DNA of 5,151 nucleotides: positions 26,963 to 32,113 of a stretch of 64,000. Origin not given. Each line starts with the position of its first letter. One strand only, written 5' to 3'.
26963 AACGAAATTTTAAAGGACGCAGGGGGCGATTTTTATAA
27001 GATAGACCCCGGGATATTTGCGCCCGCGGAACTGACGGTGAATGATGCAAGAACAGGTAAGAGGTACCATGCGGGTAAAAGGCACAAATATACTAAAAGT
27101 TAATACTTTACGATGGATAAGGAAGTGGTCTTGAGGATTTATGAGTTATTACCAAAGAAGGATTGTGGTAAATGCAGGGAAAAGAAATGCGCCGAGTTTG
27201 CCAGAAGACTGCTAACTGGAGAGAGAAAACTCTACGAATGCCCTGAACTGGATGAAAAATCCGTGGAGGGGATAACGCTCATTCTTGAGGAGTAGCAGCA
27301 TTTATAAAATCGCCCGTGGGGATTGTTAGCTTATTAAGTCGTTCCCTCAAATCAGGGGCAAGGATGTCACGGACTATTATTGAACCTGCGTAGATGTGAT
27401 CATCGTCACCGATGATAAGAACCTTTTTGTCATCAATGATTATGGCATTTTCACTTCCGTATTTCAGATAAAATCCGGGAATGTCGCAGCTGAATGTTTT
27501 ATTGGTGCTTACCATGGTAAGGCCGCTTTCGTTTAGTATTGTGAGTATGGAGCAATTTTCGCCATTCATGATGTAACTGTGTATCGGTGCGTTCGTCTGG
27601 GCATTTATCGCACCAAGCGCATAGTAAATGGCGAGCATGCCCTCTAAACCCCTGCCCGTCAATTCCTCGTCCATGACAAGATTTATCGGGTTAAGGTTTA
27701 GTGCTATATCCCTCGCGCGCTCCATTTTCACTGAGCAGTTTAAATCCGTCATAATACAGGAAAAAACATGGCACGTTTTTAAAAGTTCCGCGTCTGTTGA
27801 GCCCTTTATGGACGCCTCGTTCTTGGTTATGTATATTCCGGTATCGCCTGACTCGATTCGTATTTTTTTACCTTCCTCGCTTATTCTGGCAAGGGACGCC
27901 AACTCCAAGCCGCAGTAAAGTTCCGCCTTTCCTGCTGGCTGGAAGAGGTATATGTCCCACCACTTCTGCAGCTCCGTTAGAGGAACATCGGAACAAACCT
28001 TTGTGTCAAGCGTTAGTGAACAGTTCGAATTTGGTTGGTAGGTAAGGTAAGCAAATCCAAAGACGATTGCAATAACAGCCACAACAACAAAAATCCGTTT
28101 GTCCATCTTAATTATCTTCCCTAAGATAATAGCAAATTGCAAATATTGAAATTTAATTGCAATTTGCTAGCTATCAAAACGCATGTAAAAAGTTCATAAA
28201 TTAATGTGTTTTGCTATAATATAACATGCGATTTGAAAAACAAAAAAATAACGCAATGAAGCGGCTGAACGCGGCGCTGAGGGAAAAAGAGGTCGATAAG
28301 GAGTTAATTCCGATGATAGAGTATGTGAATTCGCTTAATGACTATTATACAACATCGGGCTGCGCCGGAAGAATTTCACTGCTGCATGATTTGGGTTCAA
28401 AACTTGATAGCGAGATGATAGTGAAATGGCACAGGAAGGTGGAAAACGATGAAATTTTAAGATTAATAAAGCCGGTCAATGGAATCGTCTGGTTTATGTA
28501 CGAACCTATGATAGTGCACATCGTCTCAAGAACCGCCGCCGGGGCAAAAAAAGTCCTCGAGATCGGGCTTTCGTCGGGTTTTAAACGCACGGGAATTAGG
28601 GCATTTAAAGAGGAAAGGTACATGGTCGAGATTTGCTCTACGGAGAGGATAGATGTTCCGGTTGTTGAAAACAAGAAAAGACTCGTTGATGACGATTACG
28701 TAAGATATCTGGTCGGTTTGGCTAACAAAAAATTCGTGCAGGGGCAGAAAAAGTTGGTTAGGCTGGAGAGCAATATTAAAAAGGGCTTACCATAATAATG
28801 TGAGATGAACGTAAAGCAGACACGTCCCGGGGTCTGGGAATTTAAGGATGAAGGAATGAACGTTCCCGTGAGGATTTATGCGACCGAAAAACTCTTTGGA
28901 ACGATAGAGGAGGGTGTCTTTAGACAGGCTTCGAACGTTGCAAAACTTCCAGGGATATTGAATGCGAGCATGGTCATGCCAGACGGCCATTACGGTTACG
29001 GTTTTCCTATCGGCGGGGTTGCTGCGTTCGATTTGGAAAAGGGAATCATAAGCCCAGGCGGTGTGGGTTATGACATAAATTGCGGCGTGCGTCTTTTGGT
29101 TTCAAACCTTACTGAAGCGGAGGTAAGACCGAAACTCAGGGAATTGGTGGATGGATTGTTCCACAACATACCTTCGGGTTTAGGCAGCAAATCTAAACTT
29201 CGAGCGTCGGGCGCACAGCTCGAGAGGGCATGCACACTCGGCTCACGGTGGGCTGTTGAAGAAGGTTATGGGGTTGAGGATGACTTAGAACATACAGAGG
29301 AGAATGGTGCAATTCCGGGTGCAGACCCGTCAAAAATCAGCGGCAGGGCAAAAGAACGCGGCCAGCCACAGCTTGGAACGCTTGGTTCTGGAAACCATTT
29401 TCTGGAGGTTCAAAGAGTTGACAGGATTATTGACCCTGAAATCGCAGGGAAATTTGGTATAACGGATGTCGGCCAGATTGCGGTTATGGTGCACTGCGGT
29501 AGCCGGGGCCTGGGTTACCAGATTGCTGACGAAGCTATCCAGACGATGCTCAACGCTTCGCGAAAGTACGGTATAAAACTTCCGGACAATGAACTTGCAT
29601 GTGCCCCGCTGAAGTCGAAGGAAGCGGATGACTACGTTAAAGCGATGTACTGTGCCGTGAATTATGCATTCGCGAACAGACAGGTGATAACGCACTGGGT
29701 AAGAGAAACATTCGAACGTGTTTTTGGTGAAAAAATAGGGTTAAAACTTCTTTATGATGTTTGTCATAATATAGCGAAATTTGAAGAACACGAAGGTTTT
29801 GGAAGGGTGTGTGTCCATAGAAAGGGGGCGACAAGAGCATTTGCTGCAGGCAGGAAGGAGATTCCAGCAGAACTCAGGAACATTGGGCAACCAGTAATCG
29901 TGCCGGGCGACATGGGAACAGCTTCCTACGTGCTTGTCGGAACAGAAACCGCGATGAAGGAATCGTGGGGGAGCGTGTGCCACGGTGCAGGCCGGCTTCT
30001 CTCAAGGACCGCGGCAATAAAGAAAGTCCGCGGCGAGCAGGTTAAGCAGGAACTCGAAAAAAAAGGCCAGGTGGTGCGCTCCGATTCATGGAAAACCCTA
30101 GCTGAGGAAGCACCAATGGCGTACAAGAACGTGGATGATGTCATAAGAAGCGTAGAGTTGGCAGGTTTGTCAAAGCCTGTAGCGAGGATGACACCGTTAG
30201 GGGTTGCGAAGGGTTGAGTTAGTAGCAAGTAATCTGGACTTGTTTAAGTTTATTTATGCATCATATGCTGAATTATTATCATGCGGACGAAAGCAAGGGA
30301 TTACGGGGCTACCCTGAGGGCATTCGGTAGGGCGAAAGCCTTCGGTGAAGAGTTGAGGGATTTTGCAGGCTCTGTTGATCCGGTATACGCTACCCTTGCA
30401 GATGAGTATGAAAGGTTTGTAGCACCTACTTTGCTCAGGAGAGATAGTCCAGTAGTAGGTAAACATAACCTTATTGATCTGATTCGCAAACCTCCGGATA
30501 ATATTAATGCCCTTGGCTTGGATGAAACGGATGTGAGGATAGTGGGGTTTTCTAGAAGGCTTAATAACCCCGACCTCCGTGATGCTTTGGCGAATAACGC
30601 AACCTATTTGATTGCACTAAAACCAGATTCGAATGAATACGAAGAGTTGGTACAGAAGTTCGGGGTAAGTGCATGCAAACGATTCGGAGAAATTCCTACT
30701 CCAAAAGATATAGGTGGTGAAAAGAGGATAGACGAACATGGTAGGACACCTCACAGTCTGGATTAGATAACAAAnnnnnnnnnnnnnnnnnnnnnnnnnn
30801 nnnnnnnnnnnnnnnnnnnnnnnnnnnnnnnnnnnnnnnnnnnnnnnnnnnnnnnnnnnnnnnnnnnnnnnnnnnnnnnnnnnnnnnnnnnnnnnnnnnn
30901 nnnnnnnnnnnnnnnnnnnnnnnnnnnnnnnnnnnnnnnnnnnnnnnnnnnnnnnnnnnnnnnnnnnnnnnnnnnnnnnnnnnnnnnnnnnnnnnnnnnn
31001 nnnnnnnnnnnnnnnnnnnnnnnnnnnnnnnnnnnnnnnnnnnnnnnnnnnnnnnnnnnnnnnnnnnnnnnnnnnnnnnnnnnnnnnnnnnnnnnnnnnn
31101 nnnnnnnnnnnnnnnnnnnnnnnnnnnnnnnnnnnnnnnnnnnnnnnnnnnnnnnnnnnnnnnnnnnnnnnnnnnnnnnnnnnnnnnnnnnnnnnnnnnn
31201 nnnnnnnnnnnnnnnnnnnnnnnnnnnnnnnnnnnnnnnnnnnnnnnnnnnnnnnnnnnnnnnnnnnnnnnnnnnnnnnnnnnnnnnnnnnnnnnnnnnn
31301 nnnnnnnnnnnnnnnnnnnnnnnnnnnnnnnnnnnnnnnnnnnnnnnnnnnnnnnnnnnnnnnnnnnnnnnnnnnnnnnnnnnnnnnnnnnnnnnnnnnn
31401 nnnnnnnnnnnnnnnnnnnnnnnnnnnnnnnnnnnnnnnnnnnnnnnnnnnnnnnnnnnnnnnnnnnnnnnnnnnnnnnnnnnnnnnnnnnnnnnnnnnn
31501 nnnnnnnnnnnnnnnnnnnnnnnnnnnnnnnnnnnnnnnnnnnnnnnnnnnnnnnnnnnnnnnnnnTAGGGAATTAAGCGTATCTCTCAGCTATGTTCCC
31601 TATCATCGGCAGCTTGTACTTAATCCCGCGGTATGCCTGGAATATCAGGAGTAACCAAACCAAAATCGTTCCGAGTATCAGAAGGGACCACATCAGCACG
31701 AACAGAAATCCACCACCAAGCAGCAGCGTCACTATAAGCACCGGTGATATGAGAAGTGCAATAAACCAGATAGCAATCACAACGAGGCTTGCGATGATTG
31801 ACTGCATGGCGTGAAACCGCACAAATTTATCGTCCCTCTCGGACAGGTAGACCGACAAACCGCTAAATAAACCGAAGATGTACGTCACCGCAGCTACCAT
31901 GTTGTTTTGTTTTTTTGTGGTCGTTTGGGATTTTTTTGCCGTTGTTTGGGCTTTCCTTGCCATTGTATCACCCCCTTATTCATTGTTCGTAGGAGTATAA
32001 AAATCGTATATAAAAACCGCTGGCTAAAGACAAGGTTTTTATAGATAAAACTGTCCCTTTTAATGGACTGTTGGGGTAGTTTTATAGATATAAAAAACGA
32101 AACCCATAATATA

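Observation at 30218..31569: Truncated or split phenylalanyl-tRNA synthetase beta subunit next to a GC-rich orphan ORF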

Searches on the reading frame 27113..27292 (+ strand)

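Call 3: search_protein_families(library=pfam, proteins=[window:27113-27292:+], max_evalue=0.01)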
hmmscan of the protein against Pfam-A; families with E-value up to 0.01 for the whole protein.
window:27113-27292:+ (60 aa): 1 family
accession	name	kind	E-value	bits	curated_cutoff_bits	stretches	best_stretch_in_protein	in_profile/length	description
PF04060.18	FeS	-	9.9e-11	41.6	23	1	13-44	1-32/33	Putative Fe-S cluster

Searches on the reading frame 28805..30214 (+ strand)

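Call 3: search_protein_families(library=pfam, proteins=[window:28805-30214:+], max_evalue=0.01)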
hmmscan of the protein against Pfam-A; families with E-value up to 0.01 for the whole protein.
window:28805-30214:+ (470 aa): 1 family
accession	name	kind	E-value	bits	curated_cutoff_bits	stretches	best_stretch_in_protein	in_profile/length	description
PF01139.22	RtcB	-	1.3e-172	575.2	27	1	41-470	1-426/426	tRNA-splicing ligase RtcB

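Call 4: search_protein_families(library=ncbifam, proteins=[window:28805-30214:+], max_evalue=0.01)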
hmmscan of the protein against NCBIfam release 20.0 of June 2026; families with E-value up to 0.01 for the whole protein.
window:28805-30214:+ (470 aa): 4 families
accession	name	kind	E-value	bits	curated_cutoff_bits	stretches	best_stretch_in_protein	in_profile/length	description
NF038162.1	RtcB_rel_intein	exception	3.1e-208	694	1150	2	92-470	578-961/961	intein-containing RtcB family protein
NF007153.0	PRK09588.1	equivalog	2.8e-54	184.5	407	2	179-465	118-368/379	RNA ligase RtcB family protein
TIGR03073.1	release_rtcB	hypoth_equivalog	5.4e-42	144.1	271.8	2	187-464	115-356/356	RNA ligase RtcB family protein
NF052663.1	RtcB_rel_intein2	exception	1.6e-35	123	1050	2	188-449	379-607/626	intein-containing RctB family protein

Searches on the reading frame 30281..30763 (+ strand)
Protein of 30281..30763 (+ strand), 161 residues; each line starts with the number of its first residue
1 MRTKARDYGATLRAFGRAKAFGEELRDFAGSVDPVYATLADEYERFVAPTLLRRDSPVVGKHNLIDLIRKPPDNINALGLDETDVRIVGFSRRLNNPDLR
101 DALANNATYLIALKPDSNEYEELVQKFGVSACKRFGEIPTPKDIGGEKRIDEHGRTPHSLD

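Call 3: search_protein_families(library=pfam, proteins=[window:30281-30763:+], max_evalue=0.01)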
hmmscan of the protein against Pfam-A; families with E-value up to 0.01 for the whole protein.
window:30281-30763:+ (161 aa): 0 families

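Call 4: search_protein_families(library=ncbifam, proteins=[window:30281-30763:+], max_evalue=0.01)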
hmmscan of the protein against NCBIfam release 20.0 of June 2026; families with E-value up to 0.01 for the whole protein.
window:30281-30763:+ (161 aa): 0 families

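Call 56: search_protein_families(library=phrogs, proteins=[window:30281-30763:+], max_evalue=1)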
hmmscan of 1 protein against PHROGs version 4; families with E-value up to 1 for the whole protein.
window:30281-30763:+ (161 aa): 0 families

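Call 58: find_related_loci(query=window:30281-30763:+, collection=viral_contigs, flank=3000)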
Query window:30281-30763:+ (161 aa) in viral_contigs; peptide patterns used: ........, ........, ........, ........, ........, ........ (x = any residue, [..] = any of these).
8 stretches matched a pattern, but none encodes a relative of the query by tblastn (E <= 1e-3).

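Call 62: predict_structure(protein=window:30281-30763:+)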
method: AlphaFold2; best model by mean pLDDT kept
length: 161 residues; sequences in the alignment: 1
mean_pLDDT: 39.0   pTM: 0.25
mean pLDDT of the five models: 39.0, 38.7, 38.2, 37.4, 37.3
residues with pLDDT >= 90: 0; 70-90: 0; 50-70: 8; < 50: 153
segments of 3 or more residues with pLDDT < 50: 1-22, 24-117, 123-151, 156-161
pLDDT, mean of each block of 10 residues (from residue 1): 37 44 46 42 43 33 32 33 36 35 33 45 44 36 37 47 35
secondary structure, 60 per line:
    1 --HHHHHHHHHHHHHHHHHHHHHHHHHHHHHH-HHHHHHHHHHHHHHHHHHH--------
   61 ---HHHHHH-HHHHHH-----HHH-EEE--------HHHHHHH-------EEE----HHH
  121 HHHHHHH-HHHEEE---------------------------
elements in order: H3-32 H34-52 H64-69 H71-76 E86-88 H97-103 E111-113 H118-127 E132-134

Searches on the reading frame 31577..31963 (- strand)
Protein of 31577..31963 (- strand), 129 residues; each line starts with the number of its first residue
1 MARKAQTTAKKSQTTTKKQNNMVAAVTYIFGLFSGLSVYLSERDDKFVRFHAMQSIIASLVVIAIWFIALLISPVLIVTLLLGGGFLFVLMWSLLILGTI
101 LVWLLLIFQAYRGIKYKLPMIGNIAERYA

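Call 3: search_protein_families(library=pfam, proteins=[window:31577-31963:-], max_evalue=0.01)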
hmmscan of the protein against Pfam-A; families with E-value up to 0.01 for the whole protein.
window:31577-31963:- (129 aa): 1 family
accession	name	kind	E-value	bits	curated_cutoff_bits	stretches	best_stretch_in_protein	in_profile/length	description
PF09685.15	DUF4870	-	3.5e-05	24.2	25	1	25-122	16-104/107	Domain of unknown function (DUF4870)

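Call 4: search_protein_families(library=ncbifam, proteins=[window:31577-31963:-], max_evalue=0.01)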
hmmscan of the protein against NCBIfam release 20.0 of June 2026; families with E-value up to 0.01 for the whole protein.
window:31577-31963:- (129 aa): 0 families
